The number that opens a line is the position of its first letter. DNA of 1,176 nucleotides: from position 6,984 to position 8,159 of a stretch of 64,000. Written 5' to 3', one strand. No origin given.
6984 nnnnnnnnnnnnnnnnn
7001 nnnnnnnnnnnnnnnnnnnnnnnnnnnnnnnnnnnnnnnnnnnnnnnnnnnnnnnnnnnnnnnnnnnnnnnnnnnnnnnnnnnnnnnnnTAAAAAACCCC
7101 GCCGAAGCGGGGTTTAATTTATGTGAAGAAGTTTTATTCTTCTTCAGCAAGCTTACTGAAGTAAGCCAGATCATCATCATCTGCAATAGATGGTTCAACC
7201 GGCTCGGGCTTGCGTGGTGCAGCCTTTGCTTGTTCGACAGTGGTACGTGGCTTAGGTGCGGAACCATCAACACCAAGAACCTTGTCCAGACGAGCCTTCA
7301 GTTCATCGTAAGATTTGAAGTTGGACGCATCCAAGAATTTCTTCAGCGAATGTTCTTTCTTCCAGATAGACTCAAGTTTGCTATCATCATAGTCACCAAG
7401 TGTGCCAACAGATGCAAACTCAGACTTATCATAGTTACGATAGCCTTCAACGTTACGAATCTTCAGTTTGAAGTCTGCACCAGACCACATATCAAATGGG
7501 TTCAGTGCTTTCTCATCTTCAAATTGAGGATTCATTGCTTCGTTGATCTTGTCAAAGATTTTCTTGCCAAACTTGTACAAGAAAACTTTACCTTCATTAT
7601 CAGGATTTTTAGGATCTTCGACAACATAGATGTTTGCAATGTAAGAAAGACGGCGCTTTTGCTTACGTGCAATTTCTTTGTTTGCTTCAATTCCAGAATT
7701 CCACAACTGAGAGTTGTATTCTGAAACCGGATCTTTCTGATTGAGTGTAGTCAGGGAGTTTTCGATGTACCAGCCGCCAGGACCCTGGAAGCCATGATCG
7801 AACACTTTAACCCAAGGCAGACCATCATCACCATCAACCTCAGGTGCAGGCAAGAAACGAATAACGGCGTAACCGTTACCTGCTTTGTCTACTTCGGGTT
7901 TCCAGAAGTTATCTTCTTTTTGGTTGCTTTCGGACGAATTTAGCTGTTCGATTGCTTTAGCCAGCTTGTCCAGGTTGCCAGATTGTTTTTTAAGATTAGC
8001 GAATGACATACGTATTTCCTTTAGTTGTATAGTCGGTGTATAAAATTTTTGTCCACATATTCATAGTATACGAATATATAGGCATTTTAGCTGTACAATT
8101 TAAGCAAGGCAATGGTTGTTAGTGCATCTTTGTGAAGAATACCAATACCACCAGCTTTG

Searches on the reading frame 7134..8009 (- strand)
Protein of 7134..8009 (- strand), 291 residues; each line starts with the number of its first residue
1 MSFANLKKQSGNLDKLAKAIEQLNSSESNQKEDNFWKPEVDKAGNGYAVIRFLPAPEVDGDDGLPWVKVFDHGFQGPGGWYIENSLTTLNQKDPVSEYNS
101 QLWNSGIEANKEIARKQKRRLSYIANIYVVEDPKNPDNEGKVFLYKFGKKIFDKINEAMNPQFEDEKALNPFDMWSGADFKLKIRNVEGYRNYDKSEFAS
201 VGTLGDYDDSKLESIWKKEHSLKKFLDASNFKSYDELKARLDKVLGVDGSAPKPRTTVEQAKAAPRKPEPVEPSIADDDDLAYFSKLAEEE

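Call 22: search_protein_families(library=phrogs, proteins=[window:7134-8009:-], max_evalue=0.00001)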
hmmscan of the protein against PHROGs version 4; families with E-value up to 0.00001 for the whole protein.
window:7134-8009:- (291 aa): 3 families
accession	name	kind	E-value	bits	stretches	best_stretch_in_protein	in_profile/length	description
phrog_224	-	DNA, RNA and nucleotide metabolism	7.9e-118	394.9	1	1-263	1-263/318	single strand DNA binding protein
phrog_1764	-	unknown function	1.9e-42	146.7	1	30-250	26-245/391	unknown function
phrog_1192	-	DNA, RNA and nucleotide metabolism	2.9e-10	41.1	1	12-239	4-227/326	single strand DNA binding protein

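Call 59: search_dna_similar(query=window:7134-8009:-, collection=phages, mode=protein, max_rows=25)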
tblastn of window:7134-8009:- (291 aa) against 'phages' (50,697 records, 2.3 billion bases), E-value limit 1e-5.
Records with a match: 2476; places in all: 2477; records where one place covers at least 80% of the query: 1227.
Best place of each record, by identity: 60-80% 17; <60% 2459.
By first word of the organism name: Escherichia 633; Synechococcus 378; Klebsiella 323; Salmonella 194; Vibrio 138; Shigella 89; Aeromonas 80; Acinetobacter 71; Cyanophage 61; Enterobacter 59; and 53 more.
By host as written in the record: - 453; Escherichia coli 268; Klebsiella pneumoniae 109; Synechococcus 107; Synechococcus sp. 38; Escherichia coli O157:H7 35; Salmonella enterica 29; Synechococcus sp. WH7803 28; and 531 more.
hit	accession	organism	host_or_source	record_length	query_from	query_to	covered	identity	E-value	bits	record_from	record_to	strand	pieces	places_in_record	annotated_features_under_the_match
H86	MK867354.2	Synechococcus phage S-SCSM1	Synechococcus sp. WH 7803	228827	1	291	100%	60.5%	2e-104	338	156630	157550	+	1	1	ssDNA binding protein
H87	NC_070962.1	Synechococcus phage S-SCSM1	Synechococcus sp. WH 7803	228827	1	291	100%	60.5%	2e-104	338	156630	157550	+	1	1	ssDNA binding protein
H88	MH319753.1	Marine virus AG-345-F15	single cell amplified by WGA-X; seawater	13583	1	289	99%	60.8%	8e-107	345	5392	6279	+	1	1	record has no annotation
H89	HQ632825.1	Prochlorococcus phage P-SSM5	Prochlorococcus marinus NATL2A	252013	1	289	99%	60.6%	5e-106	343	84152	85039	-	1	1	single-stranded DNA binding protein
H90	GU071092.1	Prochlorococcus phage P-SSM2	-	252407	1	289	99%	60.6%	5e-106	343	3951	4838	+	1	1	single-stranded DNA-binding protein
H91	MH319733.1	Marine virus AG-345-E02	single cell amplified by WGA-X; seawater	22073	1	289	99%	60.6%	1e-105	342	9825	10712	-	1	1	record has no annotation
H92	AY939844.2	Prochlorococcus phage P-SSM2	Prochlorococcus sp. NATL1A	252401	1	289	99%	60.3%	6e-105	340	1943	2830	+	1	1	gp32: ssDNA binding protein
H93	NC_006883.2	Prochlorococcus phage P-SSM2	Prochlorococcus sp. NATL1A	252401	1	289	99%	60.3%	6e-105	340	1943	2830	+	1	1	gp32: single strand DNA binding protein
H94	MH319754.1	Marine virus AG-345-L05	single cell amplified by WGA-X; seawater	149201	1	290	100%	59.5%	9e-102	331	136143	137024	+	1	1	record has no annotation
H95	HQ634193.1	Cyanophage P-RSM6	Prochlorococcus NATL2A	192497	1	291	100%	58.9%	9e-104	337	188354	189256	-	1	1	single-stranded DNA binding protein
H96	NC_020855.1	Cyanophage P-RSM6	Prochlorococcus NATL2A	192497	1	291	100%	58.9%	9e-104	337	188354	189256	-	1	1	single strand DNA binding protein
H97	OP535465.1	Synechococcus phage S-CREM1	Synechococcus sp. CB0101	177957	1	291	100%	58.9%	4e-110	355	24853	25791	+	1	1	single-stranded DNA binding protein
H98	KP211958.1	Cyanophage P-TIM40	Prochlorococcus sp. NATL2A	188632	1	291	100%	58.5%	3e-100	327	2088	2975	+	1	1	ssDNA binding protein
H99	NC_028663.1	Cyanophage P-TIM40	Prochlorococcus sp. NATL2A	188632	1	291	100%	58.5%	3e-100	327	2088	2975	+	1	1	single strand DNA binding protein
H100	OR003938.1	Synechococcus phage DSL-LC03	Synechococcus sp.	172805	1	290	100%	58.7%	2e-99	324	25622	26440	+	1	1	single-stranded DNA-binding protein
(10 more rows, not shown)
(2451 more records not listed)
